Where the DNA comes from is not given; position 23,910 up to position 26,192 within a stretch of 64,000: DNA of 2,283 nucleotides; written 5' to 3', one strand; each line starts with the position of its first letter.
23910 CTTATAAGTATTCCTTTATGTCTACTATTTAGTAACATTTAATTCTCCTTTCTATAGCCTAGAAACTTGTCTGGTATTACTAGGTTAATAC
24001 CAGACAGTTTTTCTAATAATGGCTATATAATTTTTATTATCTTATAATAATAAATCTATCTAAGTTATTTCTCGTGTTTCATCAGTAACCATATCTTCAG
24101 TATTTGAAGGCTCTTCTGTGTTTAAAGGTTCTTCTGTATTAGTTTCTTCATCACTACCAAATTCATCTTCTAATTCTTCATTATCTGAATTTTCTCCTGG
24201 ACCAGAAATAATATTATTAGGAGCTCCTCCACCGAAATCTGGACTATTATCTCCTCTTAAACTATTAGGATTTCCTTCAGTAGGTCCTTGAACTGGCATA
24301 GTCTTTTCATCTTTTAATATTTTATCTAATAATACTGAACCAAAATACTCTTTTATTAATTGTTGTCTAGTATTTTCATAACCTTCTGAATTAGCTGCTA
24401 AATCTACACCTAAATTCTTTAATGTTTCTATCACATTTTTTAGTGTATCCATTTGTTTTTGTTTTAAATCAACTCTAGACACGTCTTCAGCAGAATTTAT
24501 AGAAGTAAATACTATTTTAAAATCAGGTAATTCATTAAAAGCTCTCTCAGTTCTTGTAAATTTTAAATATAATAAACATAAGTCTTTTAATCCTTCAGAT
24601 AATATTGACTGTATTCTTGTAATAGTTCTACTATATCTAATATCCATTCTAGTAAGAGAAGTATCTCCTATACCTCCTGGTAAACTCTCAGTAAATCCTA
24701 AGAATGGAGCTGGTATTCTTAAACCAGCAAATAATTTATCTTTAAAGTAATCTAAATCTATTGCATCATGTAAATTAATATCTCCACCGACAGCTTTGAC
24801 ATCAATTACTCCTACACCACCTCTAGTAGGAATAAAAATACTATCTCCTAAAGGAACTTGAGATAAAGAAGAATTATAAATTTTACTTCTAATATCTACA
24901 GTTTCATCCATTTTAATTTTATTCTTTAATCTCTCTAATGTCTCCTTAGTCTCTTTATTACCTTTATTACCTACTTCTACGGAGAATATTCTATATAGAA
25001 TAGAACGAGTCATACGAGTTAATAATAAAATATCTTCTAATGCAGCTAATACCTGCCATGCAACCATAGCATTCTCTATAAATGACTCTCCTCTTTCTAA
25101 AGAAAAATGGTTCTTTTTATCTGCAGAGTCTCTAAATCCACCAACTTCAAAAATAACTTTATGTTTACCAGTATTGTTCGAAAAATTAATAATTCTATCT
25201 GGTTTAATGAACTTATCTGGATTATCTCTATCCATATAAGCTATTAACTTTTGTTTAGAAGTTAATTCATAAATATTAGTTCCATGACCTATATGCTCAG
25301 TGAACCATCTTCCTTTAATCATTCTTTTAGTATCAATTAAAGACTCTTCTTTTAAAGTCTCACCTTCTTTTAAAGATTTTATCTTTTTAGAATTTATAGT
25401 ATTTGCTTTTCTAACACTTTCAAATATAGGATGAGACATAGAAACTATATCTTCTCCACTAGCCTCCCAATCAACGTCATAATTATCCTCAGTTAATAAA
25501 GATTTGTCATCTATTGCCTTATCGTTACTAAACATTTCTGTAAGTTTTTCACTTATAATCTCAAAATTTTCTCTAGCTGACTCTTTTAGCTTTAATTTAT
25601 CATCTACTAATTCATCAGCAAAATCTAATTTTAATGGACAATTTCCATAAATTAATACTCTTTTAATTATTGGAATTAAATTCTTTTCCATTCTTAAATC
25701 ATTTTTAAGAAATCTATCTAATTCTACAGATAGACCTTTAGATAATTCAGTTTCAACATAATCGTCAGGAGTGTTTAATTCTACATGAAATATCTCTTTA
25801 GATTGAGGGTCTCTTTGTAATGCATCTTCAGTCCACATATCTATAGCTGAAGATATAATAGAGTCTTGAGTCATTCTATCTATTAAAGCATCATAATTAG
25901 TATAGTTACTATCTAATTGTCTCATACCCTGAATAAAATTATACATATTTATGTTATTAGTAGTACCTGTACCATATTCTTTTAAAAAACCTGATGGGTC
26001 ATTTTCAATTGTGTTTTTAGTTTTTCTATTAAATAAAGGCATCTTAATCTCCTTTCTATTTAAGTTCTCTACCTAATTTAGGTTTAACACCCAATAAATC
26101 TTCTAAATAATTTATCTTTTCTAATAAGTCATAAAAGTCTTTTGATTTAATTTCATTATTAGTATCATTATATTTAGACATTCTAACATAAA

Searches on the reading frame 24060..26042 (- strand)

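Call 95: search_protein_families(library=pfam, proteins=[window:24060-26042:-], max_evalue=0.001)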
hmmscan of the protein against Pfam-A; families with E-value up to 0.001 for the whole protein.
window:24060-26042:- (660 aa): 1 family
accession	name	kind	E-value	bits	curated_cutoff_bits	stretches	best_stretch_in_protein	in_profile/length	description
PF07230.16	Portal_T4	-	2.6e-40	138.9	22.9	1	54-539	8-399/433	Bacteriophage T4-like portal protein (Gp20)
